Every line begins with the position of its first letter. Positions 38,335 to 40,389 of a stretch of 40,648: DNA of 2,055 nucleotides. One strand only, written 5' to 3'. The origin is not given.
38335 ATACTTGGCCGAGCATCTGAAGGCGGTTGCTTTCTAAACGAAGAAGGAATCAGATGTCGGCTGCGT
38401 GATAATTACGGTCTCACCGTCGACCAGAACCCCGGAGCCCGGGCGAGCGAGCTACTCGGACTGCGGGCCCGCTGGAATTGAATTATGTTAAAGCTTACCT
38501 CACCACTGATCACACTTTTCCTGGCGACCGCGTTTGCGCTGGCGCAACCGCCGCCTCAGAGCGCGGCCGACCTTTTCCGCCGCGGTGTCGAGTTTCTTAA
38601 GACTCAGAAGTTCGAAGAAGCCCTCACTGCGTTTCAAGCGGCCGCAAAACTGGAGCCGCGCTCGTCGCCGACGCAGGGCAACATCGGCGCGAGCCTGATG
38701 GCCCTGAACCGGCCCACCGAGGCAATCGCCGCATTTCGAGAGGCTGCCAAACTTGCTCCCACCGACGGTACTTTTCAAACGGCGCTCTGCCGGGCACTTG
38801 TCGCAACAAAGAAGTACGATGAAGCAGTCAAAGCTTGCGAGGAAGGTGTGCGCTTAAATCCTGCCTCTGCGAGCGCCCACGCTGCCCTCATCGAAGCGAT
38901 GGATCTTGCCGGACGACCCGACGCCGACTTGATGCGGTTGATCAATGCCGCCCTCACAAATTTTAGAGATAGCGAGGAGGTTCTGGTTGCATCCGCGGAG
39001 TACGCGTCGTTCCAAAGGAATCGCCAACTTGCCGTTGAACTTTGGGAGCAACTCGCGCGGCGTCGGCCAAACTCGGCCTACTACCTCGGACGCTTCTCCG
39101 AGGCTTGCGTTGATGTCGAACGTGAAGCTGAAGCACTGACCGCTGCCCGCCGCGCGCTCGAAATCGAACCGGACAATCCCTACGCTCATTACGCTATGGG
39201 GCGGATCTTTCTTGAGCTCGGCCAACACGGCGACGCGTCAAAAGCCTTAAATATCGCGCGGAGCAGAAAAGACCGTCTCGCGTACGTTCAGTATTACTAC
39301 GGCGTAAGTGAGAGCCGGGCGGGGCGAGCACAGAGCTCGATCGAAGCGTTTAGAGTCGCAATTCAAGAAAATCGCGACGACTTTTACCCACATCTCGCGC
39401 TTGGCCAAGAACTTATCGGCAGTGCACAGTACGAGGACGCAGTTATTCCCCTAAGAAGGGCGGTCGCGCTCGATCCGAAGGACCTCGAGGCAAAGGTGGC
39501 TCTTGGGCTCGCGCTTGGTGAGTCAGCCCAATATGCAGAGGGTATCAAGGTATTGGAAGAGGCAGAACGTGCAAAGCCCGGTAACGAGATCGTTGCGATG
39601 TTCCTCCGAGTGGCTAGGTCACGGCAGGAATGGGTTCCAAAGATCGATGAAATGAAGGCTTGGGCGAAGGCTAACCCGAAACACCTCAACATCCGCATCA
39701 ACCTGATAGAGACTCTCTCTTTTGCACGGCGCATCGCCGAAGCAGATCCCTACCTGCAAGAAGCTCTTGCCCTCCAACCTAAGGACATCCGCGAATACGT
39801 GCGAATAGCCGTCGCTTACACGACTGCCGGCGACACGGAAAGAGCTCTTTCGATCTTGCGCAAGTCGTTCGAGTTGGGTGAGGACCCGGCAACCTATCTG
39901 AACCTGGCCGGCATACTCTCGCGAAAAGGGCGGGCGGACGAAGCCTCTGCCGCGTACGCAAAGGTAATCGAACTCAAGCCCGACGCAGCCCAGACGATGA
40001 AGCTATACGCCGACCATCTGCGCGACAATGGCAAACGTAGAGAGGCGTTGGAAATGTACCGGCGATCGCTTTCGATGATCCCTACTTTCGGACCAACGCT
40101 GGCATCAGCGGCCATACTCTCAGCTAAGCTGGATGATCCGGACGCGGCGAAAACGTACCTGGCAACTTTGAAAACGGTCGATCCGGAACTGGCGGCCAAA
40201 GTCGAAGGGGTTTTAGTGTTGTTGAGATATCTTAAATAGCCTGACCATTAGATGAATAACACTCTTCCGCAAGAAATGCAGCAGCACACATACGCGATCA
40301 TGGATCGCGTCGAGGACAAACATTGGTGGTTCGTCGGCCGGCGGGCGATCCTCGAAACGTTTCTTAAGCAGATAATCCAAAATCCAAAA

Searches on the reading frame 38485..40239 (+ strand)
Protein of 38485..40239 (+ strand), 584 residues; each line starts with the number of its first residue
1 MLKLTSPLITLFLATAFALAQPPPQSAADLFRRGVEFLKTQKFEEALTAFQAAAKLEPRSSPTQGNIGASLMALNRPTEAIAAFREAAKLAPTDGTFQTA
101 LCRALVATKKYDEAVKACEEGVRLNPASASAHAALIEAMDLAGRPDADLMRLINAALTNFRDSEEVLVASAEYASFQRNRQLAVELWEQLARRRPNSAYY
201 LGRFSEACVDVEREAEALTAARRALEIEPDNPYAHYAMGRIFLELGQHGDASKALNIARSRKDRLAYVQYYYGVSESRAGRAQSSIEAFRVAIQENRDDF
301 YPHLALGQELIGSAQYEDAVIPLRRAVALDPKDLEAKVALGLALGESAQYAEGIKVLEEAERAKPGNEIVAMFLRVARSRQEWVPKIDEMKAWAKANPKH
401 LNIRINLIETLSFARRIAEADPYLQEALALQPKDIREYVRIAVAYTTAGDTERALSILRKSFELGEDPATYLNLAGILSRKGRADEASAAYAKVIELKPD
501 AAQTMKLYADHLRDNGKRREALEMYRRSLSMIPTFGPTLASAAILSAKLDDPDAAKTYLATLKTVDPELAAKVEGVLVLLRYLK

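Call 59: search_protein_families(library=pfam, proteins=[window:38485-40239:+], max_evalue=0.00001)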
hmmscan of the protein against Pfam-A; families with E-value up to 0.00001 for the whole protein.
window:38485-40239:+ (584 aa): 20 families
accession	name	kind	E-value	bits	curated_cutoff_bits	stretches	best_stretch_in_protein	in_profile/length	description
PF07719.23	TPR_2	-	7.6e-38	125.9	27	0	28-59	2-33/34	Tetratricopeptide repeat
PF13181.12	TPR_8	-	5.6e-34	113.8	25.7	0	470-500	3-33/34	Tetratricopeptide repeat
PF14559.12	TPR_19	-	7.9e-33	113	25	2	71-135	1-65/68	Tetratricopeptide repeat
PF00515.34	TPR_1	-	1.9e-32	110.1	27.8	0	65-94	5-34/34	Tetratricopeptide repeat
PF13428.12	TPR_14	-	1.2e-28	97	23.5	0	99-137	5-43/44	Tetratricopeptide repeat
PF13414.12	TPR_11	-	5.8e-27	93.6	26.8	0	216-246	12-42/42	TPR repeat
PF13432.12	TPR_16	-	1e-26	93.4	32.7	1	32-94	2-64/65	Tetratricopeptide repeat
PF13431.12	TPR_17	-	7.4e-21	73.1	24.4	0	222-251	3-32/34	Tetratricopeptide repeat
PF23914.1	TPR_CcmH_CycH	-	8e-20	71.7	42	0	68-109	57-98/158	Cytochrome c-type biogenesis protein H TPR domain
PF13424.12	TPR_12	-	3.4e-17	62.8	30.1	1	469-531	4-74/77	Tetratricopeptide repeat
PF12895.13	ANAPC3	-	9.4e-15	55.1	27.2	0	214-259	5-50/82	Anaphase-promoting complex, cyclosome, subunit 3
PF13176.12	TPR_7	-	1.2e-11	44.2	27.9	0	470-500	1-31/36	Tetratricopeptide repeat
PF14561.12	TPR_20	-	1.6e-10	41.6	25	0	78-147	5-76/90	Tetratricopeptide repeat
PF13174.12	TPR_6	-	1.7e-10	41.3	26.3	0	67-93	6-32/33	Tetratricopeptide repeat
PF13429.12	TPR_15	-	1.4e-08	34.9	26.2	0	108-327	57-274/280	Tetratricopeptide repeat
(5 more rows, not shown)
